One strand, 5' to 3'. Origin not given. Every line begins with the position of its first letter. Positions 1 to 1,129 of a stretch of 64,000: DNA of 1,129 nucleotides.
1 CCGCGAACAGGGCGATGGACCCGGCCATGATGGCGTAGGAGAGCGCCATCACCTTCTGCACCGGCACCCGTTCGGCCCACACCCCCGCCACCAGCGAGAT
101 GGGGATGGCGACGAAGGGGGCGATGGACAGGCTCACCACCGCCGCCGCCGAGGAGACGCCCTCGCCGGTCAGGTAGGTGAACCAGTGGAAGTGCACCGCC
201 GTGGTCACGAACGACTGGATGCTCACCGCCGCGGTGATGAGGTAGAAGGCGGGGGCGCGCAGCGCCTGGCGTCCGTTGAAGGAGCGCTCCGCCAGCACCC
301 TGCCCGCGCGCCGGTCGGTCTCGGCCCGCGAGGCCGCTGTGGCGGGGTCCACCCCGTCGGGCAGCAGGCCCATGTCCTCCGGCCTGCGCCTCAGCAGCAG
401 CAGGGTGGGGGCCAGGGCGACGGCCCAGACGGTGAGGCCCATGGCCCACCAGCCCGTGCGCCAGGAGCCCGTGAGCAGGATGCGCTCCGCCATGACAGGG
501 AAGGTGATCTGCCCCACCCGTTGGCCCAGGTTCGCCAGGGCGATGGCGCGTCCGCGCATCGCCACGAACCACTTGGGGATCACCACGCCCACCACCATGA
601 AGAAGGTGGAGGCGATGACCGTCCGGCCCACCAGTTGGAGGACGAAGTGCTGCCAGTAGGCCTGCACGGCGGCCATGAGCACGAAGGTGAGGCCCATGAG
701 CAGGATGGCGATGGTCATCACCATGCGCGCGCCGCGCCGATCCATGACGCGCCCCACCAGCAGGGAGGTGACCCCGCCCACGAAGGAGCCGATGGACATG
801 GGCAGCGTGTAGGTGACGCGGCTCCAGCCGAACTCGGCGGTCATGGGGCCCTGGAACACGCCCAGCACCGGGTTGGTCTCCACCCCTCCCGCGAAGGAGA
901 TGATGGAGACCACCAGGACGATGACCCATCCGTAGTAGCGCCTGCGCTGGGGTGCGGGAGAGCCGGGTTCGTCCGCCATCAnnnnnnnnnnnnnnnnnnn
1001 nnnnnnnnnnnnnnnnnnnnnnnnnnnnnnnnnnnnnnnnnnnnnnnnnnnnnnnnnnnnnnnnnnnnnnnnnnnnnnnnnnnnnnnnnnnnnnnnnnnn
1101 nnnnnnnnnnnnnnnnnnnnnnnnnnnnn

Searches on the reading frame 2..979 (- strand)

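Call 70: search_protein_families(library=pfam, alignment_id=A9, max_evalue=0.00001)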
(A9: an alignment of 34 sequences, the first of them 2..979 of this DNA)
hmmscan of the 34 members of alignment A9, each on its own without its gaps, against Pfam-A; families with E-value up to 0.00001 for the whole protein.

A. member 1, window:2-979:- (326 aa): 1 family
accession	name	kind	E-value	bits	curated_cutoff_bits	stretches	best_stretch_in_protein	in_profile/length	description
PF07690.21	MFS_1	-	1.5e-25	90.3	33.4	1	38-325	15-285/347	Major Facilitator Superfamily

B. families by the number of members that match (of 34 scanned): 56 families (the first 25 are shown)
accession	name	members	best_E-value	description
PF07690.21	MFS_1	2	2e-37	Major Facilitator Superfamily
PF01642.28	MM_CoA_mutase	1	1.3e-192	Methylmalonyl-CoA mutase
PF01653.23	DNA_ligase_aden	1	1.5e-94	NAD-dependent DNA ligase adenylation domain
PF10060.15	DUF2298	1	6.4e-83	Uncharacterized membrane protein (DUF2298)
PF00448.28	SRP54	1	1.4e-69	SRP54-type protein, GTPase domain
PF00579.31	tRNA-synt_1b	1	3.7e-68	tRNA synthetases class I (W and Y)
PF01195.25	Pept_tRNA_hydro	1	1.6e-66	Peptidyl-tRNA hydrolase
PF02826.25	2-Hacid_dh_C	1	2.3e-57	D-isomer specific 2-hydroxyacid dehydrogenase, NAD binding domain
PF00459.30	Inositol_P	1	8.1e-57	Inositol monophosphatase family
PF18920.5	DUF5671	1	2.3e-48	Domain of unknown function (DUF5671)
PF03706.18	LPG_synthase_TM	1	7.1e-46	Lysylphosphatidylglycerol synthase TM region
PF01593.30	Amino_oxidase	1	1.7e-39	Flavin containing amine oxidoreductase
PF00389.36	2-Hacid_dh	1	1.8e-38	D-isomer specific 2-hydroxyacid dehydrogenase, catalytic domain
PF00384.28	Molybdopterin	1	3.9e-37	Molybdopterin oxidoreductase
PF01512.22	Complex1_51K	1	3e-36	Nuo51 FMN-binding domain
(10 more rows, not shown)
